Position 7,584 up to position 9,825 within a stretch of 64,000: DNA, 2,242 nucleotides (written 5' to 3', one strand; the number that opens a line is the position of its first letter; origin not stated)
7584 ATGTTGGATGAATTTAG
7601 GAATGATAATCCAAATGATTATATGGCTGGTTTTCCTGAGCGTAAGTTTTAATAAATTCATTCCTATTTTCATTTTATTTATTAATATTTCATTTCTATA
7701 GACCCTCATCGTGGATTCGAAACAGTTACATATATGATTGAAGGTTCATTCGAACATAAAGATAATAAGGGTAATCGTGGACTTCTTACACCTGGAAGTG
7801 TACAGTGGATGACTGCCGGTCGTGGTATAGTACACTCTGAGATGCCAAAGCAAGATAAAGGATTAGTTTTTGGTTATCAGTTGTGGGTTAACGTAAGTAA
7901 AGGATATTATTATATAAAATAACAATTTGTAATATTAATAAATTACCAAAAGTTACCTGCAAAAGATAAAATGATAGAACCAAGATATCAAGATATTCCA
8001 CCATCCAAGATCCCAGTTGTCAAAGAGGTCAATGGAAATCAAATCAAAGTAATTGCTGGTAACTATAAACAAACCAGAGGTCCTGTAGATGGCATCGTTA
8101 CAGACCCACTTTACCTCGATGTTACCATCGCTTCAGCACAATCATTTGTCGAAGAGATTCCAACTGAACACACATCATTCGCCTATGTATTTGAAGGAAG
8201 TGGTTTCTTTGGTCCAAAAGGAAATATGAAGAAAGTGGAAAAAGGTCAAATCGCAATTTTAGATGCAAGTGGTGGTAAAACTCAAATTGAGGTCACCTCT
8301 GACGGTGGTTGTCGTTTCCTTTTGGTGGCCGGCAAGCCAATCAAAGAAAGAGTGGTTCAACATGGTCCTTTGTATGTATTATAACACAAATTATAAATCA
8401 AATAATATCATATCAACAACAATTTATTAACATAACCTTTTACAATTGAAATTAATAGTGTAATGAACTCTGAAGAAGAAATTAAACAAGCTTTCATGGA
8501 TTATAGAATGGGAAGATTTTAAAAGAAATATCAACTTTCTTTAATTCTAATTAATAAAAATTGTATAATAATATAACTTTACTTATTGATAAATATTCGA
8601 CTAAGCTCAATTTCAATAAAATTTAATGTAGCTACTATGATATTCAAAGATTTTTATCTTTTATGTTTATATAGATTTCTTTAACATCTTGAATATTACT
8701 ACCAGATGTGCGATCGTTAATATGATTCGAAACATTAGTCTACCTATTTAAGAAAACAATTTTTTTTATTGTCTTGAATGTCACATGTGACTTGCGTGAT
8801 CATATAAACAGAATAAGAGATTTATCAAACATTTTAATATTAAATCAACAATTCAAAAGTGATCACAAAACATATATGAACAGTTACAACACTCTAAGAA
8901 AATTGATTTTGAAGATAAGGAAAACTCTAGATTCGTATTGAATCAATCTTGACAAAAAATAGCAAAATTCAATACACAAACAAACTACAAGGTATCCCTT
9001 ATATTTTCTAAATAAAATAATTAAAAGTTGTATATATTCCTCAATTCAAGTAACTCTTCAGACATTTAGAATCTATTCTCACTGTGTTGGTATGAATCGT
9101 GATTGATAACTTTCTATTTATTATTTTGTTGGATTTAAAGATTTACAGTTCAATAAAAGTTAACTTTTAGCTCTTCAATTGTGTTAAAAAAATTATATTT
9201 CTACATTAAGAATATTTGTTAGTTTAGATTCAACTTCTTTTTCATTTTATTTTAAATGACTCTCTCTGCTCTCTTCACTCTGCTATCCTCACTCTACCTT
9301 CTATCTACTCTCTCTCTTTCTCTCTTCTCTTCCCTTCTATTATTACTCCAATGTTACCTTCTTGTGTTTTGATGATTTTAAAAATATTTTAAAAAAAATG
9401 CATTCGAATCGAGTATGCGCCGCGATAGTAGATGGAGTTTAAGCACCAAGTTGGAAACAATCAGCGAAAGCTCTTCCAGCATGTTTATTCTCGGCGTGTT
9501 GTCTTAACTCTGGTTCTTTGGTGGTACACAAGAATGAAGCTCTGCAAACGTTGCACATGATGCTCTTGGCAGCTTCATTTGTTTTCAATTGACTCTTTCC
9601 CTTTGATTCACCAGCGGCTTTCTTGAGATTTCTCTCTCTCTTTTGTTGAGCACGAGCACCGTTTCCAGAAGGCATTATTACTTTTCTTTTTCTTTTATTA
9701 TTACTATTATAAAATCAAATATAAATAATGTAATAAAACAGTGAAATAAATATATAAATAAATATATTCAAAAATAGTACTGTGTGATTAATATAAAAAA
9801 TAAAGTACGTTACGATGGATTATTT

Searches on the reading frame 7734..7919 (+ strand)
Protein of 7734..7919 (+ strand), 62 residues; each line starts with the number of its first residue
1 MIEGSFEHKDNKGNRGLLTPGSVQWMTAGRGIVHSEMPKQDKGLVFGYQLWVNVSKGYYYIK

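Call 84: search_protein_families(library=pfam, proteins=[window:7734-7919:+], max_evalue=0.01)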
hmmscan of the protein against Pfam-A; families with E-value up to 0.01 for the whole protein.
seq(62 aa): 1 family
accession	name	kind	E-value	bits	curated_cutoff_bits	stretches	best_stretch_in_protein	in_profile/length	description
PF02678.22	Pirin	-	1e-19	71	26.1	1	1-52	57-108/108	Pirin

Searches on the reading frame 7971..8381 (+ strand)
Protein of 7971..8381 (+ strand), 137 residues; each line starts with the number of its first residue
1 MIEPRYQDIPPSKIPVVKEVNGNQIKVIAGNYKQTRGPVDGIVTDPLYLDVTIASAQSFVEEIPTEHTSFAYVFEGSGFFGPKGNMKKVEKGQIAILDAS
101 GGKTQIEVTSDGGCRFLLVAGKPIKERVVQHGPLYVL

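Call 84: search_protein_families(library=pfam, proteins=[window:7971-8381:+], max_evalue=0.01)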
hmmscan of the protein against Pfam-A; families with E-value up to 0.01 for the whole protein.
seq(137 aa): 1 family
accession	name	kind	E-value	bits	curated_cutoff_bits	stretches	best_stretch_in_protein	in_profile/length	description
PF05726.19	Pirin_C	-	1.8e-15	57.6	27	1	48-134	1-82/103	Pirin C-terminal cupin domain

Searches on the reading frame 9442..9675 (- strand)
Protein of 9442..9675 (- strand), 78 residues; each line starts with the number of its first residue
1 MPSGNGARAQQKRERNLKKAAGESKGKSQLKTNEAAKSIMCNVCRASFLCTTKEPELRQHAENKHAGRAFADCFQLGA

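Call 46: list_cluster_members(proteins=[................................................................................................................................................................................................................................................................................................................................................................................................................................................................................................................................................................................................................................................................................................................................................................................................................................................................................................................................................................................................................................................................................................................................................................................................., window:9442-9675:-])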
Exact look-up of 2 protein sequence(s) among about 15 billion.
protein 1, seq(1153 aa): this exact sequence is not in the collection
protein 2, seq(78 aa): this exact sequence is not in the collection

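Call 55: search_protein_families(library=pfam, proteins=[window:9442-9675:-], max_evalue=0.001)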
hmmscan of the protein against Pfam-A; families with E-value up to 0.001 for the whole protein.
seq(78 aa): 2 families
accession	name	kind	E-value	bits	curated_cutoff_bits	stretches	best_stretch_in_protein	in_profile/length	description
PF12907.13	zf-met2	-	6.9e-13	48.9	27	1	41-74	2-35/38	Zinc-binding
PF04419.19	SERF-like_N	-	2.2e-08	35.3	22.3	1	4-37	2-37/38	Small EDRK-rich factor 1/2-like, N-terminal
